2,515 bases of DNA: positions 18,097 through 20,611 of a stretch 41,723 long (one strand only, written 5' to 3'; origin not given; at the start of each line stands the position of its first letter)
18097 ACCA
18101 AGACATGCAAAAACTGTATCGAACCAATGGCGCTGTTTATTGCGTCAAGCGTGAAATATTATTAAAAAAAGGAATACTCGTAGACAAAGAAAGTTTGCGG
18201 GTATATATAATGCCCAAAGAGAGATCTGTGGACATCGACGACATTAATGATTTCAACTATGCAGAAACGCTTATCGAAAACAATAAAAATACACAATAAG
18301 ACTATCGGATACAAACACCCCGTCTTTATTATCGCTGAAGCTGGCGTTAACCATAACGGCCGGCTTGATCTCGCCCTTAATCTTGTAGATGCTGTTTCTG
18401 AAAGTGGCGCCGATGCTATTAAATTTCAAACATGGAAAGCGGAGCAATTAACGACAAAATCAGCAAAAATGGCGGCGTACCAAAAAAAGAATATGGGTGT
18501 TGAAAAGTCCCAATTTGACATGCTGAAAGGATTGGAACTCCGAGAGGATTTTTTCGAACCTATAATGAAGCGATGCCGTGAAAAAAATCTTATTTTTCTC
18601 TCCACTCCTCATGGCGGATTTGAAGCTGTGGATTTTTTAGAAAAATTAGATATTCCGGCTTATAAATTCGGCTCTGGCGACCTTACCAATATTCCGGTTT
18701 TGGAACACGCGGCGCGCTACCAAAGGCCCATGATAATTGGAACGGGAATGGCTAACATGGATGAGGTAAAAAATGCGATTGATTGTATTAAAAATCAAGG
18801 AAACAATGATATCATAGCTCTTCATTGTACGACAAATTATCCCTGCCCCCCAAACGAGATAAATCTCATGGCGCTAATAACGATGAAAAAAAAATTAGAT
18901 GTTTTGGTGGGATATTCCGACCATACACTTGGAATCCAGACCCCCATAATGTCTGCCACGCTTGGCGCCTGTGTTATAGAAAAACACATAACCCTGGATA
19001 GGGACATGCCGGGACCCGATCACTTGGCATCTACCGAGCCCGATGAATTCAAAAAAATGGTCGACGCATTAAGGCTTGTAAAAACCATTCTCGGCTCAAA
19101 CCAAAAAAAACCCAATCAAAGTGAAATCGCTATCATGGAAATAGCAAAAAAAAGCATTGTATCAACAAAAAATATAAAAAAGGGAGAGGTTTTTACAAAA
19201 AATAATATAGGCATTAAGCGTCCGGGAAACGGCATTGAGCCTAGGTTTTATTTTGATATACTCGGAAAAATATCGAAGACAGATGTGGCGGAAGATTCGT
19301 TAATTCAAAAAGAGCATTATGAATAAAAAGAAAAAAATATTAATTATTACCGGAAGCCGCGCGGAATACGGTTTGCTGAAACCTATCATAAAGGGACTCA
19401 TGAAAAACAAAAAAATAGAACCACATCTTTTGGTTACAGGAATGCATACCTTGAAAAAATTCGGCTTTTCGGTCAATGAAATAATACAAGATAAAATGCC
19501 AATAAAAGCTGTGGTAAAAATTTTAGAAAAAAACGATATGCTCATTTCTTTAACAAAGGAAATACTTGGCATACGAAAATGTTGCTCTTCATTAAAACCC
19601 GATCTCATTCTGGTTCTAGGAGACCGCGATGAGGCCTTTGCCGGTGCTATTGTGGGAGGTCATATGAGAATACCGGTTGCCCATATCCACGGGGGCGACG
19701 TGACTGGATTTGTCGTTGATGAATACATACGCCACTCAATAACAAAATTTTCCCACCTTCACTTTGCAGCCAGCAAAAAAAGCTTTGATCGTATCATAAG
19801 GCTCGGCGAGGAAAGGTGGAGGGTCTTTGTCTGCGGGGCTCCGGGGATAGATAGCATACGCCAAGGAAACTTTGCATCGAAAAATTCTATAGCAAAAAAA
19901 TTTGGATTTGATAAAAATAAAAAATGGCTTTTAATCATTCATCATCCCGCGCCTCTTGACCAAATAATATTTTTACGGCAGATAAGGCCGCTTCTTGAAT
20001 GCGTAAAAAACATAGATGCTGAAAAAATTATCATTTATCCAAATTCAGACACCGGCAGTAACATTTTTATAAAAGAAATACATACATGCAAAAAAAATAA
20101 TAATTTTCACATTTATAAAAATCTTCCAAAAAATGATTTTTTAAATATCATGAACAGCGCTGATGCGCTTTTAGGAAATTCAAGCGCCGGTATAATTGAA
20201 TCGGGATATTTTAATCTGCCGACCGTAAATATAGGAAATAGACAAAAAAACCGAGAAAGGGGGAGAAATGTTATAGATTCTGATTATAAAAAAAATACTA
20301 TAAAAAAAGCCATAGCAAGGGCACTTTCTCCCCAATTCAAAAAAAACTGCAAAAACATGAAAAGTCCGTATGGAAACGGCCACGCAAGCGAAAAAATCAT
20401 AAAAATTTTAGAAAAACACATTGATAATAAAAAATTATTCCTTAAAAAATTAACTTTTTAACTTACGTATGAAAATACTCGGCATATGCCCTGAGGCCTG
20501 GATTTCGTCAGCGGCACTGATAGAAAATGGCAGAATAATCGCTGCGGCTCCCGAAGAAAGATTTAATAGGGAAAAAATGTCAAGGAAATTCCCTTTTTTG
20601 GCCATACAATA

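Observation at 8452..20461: Dual nonulosonic-acid (NulO) pathway with an acetamidino triad and a PseB-like dehydratase, but no aminotransferase or N-acetyltransferase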

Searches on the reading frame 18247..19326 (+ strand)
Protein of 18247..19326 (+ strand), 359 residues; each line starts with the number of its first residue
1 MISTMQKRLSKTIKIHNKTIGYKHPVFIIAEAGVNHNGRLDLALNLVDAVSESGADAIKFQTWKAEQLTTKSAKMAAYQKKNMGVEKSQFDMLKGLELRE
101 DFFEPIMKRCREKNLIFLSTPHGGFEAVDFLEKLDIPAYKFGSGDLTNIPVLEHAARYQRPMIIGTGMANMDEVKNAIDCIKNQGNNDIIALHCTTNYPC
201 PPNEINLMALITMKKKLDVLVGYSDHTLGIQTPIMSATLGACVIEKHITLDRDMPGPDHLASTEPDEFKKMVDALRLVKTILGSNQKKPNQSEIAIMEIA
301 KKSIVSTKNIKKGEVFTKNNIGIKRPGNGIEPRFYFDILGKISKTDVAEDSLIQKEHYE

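Call 4: search_protein_families(library=pfam, proteins=[window:18247-19326:+])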
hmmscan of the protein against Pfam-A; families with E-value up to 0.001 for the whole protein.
window:18247-19326:+ (359 aa): 2 families
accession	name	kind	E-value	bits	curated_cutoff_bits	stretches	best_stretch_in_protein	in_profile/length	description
PF03102.20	NeuB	-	1.3e-87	293.7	22.1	1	46-287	1-241/241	NeuB family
PF08666.17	SAF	-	5.5e-08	33.7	21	1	303-357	3-61/63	SAF domain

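Call 7: search_protein_families(library=ncbifam, proteins=[window:18247-19326:+])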
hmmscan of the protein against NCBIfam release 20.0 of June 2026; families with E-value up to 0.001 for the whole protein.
window:18247-19326:+ (359 aa): 3 families
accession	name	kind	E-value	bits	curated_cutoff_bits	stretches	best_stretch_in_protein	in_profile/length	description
TIGR03569.1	NeuB_NnaB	equivalog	2.7e-128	427.6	399.65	1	26-353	1-329/329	N-acetylneuraminate synthase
TIGR03586.1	PseI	equivalog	4.5e-90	302.2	340.25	1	26-349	2-323/327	pseudaminic acid synthase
NF009239.0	PRK12595.1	equivalog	0.00053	19.1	279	0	139-193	205-260/360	bifunctional 3-deoxy-7-phosphoheptulonate synthase/chorismate mutase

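Call 18: search_solved_structures(query=window:18259-19326:+, max_evalue=0.00001)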
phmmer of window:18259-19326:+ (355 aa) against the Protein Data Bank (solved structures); distinct sequences matched with E-value up to 0.00001: 8.
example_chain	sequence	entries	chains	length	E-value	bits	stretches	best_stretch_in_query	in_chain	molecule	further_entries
1vli_A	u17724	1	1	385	3.2e-68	233.6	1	9-335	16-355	Spore coat polysaccharide biosynthesis protein spsE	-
8h2c_A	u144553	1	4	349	2.7e-60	207.5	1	20-344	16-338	Pseudaminic acid synthase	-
1xuu_A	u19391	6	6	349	2.2e-58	201.3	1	8-352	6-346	polysialic acid capsule biosynthesis protein SiaC | N-acetylneuraminate synthase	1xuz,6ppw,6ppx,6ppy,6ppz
4ipj_A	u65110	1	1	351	5.7e-58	199.9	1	8-352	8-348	Polysialic acid capsule biosynthesis protein SiaC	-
4ipi_A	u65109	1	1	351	1.5e-57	198.6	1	8-352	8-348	Polysialic acid capsule biosynthesis protein SiaC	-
2wqp_A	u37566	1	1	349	5.2e-57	196.8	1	8-352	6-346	POLYSIALIC ACID CAPSULE BIOSYNTHESIS PROTEIN SIAC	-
6ncs_A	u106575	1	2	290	3.2e-48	167.9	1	5-292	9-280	N-acetylneuraminic acid (Sialic acid) synthetase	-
3g8r_A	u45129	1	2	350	2.8e-23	85.9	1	20-322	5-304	Probable spore coat polysaccharide biosynthesis protein E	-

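Call 26: search_solved_structures(query=window:18259-19326:+, max_evalue=1e-50, show_alignments=3)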
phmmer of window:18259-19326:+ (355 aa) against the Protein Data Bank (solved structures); distinct sequences matched with E-value up to 1e-50: 6.
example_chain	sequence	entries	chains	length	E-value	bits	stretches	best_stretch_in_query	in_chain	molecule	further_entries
1vli_A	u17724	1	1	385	3.2e-68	233.6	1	9-335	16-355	Spore coat polysaccharide biosynthesis protein spsE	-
8h2c_A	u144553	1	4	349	2.7e-60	207.5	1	20-344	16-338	Pseudaminic acid synthase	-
1xuu_A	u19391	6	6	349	2.2e-58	201.3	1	8-352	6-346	polysialic acid capsule biosynthesis protein SiaC | N-acetylneuraminate synthase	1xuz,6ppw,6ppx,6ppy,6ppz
4ipj_A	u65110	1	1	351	5.7e-58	199.9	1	8-352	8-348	Polysialic acid capsule biosynthesis protein SiaC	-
4ipi_A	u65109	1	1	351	1.5e-57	198.6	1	8-352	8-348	Polysialic acid capsule biosynthesis protein SiaC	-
2wqp_A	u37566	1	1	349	5.2e-57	196.8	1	8-352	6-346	POLYSIALIC ACID CAPSULE BIOSYNTHESIS PROTEIN SIAC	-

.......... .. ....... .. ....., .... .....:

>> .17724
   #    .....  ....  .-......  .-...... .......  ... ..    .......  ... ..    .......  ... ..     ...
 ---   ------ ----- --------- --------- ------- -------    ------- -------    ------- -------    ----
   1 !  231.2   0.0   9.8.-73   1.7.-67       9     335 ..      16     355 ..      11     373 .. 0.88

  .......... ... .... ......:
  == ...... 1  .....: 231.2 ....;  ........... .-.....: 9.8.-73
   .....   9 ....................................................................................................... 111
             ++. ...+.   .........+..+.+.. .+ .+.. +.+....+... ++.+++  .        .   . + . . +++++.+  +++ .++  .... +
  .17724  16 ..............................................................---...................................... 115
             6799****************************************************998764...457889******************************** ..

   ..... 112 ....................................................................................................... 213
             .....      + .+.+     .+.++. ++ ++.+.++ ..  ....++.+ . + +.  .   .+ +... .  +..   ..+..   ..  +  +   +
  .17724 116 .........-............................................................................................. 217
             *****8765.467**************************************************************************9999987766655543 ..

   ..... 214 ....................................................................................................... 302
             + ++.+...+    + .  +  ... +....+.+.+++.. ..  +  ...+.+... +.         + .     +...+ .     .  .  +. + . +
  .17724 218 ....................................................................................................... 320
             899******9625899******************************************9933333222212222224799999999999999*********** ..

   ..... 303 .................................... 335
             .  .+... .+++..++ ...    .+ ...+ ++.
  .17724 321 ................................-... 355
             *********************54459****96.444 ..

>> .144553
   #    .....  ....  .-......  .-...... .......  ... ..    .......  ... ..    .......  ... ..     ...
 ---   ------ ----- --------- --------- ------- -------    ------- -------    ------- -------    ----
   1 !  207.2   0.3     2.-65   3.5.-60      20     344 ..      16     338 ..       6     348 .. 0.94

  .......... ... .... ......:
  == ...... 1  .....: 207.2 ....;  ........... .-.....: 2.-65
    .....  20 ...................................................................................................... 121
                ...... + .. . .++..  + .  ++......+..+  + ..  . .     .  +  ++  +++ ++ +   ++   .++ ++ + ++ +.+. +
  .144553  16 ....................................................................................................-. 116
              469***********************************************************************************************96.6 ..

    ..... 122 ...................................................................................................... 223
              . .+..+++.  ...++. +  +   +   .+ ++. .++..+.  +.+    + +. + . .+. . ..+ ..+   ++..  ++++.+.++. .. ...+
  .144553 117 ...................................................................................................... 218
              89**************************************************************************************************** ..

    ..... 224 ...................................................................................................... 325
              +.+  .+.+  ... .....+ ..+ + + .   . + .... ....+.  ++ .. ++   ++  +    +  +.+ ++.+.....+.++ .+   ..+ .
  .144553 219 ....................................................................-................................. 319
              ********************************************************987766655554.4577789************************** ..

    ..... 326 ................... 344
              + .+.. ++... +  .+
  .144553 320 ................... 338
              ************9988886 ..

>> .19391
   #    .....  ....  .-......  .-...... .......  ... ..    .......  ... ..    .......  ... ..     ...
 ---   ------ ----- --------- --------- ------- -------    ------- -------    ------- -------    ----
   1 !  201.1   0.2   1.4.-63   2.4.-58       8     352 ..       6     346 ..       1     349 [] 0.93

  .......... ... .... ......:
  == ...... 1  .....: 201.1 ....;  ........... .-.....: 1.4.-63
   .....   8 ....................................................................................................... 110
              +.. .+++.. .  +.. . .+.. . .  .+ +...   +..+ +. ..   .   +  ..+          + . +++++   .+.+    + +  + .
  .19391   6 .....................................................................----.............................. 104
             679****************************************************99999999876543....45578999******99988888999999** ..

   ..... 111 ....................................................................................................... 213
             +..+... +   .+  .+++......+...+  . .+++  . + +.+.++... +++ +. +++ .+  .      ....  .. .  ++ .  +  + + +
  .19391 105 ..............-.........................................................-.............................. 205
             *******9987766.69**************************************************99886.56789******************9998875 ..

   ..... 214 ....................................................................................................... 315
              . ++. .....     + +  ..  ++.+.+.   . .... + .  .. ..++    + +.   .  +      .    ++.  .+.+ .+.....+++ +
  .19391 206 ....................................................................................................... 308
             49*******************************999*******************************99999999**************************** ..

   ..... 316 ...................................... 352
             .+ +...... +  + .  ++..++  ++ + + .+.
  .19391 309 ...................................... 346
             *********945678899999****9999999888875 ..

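Call 52: find_related_loci(query=window:18259-19326:+, collection=metagenome_contigs, flank=10000)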
Query window:18259-19326:+ (355 aa) in metagenome_contigs; peptide patterns used: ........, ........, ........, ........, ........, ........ (x = any residue, [..] = any of these).
599 stretches matched a pattern (row limit reached: there are more); 325 encode a relative of the query (tblastn E <= 1e-3); the best 80 are kept; 80 distinct loci.
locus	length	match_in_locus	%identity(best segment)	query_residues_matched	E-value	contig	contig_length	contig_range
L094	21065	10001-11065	94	1-355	0e+0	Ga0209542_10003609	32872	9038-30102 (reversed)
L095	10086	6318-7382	94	1-355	0e+0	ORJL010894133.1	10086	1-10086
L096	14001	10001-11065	94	1-355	0e+0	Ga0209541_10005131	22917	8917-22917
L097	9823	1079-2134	55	1-352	4e-138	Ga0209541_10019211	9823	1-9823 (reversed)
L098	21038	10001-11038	56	7-352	3e-137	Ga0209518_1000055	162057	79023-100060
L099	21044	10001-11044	57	5-352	5e-137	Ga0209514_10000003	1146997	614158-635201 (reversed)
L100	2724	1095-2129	59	6-350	1e-143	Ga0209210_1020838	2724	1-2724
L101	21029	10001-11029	58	7-349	1e-133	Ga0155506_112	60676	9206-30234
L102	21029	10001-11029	58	7-349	1e-133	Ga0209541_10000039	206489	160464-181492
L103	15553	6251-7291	57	3-349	3e-133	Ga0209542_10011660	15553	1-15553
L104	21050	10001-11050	55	5-354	3e-130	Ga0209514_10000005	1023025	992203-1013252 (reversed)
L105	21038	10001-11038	54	5-350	2e-126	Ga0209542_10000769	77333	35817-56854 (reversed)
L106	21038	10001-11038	54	5-350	2e-126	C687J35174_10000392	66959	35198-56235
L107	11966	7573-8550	53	23-350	8e-112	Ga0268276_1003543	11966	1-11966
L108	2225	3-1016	49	14-352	2e-109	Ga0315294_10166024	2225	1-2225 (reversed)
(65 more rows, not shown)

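Call 70: search_protein_families(library=pfam, proteins=[L094:4289-5248:+, L094:5272-6327:+, L094:6299-7108:+, L094:7159-8223:+, L094:1036-2199:+], max_evalue=0.001)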
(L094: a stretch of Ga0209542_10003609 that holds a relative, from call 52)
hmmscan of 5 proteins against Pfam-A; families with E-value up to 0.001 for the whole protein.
L094:4289-5248:+ (319 aa): 3 families
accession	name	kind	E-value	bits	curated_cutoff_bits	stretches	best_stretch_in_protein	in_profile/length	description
PF00676.26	E1_dh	-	2.8e-56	191.1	22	1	13-308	4-298/300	Dehydrogenase E1 component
PF13292.11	DXP_synthase_N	-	5.4e-06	26.3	21.2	1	103-245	104-242/274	1-deoxy-D-xylulose-5-phosphate synthase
PF00456.26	Transketolase_N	-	4e-05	23.2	22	1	133-233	144-242/334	Transketolase, thiamine diphosphate binding domain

L094:5272-6327:+ (351 aa): 2 families
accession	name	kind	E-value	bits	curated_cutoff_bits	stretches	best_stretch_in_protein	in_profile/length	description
PF02780.25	Transketolase_C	-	4.2e-34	117.6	25.9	1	198-320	1-124/124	Transketolase, C-terminal domain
PF02779.29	Transket_pyr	-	2.2e-32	112.6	27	1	7-181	2-172/174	Transketolase, pyrimidine binding domain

L094:6299-7108:+ (269 aa): 4 families
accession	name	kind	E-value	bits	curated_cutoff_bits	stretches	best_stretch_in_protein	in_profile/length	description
PF13561.12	adh_short_C2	-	1.7e-47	162.4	27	1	27-266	6-236/236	Enoyl-(Acyl carrier protein) reductase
PF00106.31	adh_short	-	1.6e-42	145.7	26.6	1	18-204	1-183/195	short chain dehydrogenase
PF08659.16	KR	-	1.3e-07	32.1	22.6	1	21-126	4-110/180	KR domain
PF13460.12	NAD_binding_10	-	4.5e-06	27.1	27.2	1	24-209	1-152/184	NAD(P)H-binding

L094:7159-8223:+ (354 aa): 1 family
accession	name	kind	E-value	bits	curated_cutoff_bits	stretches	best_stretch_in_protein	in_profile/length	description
PF00535.33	Glycos_transf_2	-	1.3e-05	25.6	23.3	1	9-176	2-163/168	Glycosyl transferase family 2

L094:1036-2199:+ (387 aa): 1 family
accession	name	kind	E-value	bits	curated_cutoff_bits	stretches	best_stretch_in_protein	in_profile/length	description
PF01041.23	DegT_DnrJ_EryC1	-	3.3e-65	221.1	19.8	1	13-382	4-359/360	DegT/DnrJ/EryC1/StrS aminotransferase family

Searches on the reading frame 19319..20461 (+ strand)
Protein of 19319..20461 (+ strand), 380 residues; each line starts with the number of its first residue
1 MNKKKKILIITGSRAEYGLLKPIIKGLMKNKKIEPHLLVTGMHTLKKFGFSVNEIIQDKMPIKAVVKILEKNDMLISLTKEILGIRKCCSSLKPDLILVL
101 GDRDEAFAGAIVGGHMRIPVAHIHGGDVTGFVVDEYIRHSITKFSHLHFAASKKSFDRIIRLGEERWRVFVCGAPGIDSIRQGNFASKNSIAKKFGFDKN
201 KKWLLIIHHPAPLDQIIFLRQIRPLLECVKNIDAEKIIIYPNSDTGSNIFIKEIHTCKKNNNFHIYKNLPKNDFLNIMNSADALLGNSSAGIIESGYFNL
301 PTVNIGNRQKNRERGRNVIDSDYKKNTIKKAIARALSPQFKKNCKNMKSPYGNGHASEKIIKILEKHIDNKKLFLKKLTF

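Call 4: search_protein_families(library=pfam, proteins=[window:19319-20461:+])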
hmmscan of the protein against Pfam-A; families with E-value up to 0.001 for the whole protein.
window:19319-20461:+ (380 aa): 1 family
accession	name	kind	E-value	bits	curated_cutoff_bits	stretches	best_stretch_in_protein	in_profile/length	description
PF02350.25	Epimerase_2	-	3.3e-75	253.6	30.6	1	27-365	3-347/347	UDP-N-acetylglucosamine 2-epimerase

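Call 7: search_protein_families(library=ncbifam, proteins=[window:19319-20461:+])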
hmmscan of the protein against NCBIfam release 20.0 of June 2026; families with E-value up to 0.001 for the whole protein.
window:19319-20461:+ (380 aa): 3 families
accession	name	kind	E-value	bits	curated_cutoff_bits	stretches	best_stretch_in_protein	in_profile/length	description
TIGR03568.1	NeuC_NnaA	equivalog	6.9e-122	406.8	235.9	1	5-364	1-365/365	UDP-N-acetylglucosamine 2-epimerase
TIGR00236.1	wecB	equivalog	1.9e-33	116.1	210.15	1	6-367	2-365/366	non-hydrolyzing UDP-N-acetylglucosamine 2-epimerase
NF046086.1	BFO_1060_trans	domain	1.8e-06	27.4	200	0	122-205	79-166/365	BFO_1060 family glycosyltransferase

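Call 22: search_solved_structures(query=window:19319-20461:+, max_evalue=0.00001)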
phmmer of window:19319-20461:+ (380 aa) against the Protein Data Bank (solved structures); distinct sequences matched with E-value up to 0.00001: 24.
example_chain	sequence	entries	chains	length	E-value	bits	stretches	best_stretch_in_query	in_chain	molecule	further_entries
5zlr_A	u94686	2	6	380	2e-66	227.3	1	5-371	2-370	GDP/UDP-N,N'-diacetylbacillosamine 2-epimerase (Hydrolyzing)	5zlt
5xvs_A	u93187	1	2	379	2.1e-66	227.2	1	5-371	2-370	GDP/UDP-N,N'-diacetylbacillosamine 2-epimerase (Hydrolyzing)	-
4zht_A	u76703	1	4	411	2.6e-49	171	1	2-379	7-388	Bifunctional UDP-N-acetylglucosamine 2-epimerase/N-acetylmannosamine kinase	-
4neq_A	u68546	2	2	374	5.7e-20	74.4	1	6-365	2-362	UDP-N-acetylglucosamine 2-epimerase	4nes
5enz_A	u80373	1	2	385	1.2e-19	73.3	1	5-367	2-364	UDP-GlcNAc 2-epimerase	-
8ahe_A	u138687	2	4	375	2.3e-17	65.9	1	2-369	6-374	UDP-N-acetylglucosamine 2-epimerase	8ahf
3beo_A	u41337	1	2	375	2.3e-17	65.9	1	2-369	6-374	UDP-N-acetylglucosamine 2-epimerase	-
4fkz_A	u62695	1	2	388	1e-16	63.7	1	3-369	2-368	UDP-N-acetylglucosamine 2-epimerase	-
1o6c_A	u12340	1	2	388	1.1e-16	63.7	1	3-369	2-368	UDP-N-acetylglucosamine 2-epimerase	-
3ot5_A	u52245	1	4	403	3.8e-15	58.6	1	4-369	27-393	UDP-N-acetylglucosamine 2-epimerase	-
3dzc_A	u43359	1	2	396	4.7e-15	58.3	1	2-366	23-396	UDP-N-acetylglucosamine 2-epimerase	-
6vlb_A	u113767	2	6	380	1.8e-13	53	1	6-366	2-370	UDP-N-acetylglucosamine 2-epimerase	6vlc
1f6d_A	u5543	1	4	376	4.5e-12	48.4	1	6-365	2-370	UDP-N-ACETYLGLUCOSAMINE 2-EPIMERASE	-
1vgv_A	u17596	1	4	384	4.5e-12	48.4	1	6-365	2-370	UDP-N-acetylglucosamine 2-epimerase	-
5dld_A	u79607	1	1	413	2.8e-10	42.5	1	4-364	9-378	UDP-N-Acetylglucosamine 2-epimerase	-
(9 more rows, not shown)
